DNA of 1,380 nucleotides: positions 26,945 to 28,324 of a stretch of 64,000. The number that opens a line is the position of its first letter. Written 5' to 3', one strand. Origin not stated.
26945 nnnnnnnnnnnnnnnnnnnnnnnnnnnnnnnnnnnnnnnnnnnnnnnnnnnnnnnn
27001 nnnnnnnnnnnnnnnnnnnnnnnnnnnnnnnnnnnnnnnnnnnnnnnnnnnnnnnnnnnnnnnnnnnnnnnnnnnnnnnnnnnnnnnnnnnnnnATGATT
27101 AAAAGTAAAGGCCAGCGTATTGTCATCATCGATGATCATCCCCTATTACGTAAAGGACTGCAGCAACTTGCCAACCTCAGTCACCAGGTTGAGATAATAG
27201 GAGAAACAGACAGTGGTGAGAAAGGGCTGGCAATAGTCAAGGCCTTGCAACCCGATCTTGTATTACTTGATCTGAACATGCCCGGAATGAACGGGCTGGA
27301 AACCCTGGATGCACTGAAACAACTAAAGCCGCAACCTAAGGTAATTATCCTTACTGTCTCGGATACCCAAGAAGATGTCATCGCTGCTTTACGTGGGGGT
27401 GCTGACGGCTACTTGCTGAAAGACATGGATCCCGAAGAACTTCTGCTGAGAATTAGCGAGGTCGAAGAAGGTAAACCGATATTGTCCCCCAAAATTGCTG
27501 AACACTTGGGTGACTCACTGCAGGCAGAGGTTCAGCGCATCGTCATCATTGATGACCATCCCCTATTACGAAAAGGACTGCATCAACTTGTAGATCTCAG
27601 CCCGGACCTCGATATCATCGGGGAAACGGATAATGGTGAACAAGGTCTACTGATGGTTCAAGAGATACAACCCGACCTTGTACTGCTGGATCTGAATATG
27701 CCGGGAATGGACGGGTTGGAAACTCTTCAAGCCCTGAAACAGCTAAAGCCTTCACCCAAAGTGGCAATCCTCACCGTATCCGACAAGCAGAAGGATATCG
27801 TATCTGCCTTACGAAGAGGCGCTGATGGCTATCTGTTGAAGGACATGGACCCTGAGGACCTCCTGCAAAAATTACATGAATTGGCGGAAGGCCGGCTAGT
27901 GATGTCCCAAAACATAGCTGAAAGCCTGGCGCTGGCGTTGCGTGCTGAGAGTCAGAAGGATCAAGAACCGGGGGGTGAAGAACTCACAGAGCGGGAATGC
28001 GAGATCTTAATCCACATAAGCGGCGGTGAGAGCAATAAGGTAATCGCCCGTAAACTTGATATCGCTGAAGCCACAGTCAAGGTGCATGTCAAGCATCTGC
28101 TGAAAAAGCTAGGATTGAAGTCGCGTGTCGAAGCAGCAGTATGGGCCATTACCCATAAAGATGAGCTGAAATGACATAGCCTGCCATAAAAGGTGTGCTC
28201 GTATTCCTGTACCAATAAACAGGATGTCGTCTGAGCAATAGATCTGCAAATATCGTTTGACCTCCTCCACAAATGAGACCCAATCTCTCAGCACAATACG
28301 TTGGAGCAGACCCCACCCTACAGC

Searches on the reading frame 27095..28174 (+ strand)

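Call 48: search_protein_families(library=pfam, proteins=[window:27095-28174:+], max_evalue=0.00001)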
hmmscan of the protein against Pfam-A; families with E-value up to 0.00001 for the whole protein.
window:27095-28174:+ (359 aa): 2 families
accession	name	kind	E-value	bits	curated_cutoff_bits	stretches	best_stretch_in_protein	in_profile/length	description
PF00072.30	Response_reg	-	8.3e-63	209.9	30.2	2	9-120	1-110/111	Response regulator receiver domain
PF00196.25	GerE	-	4.5e-20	71.5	23.5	1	296-351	2-57/57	Bacterial regulatory proteins, luxR family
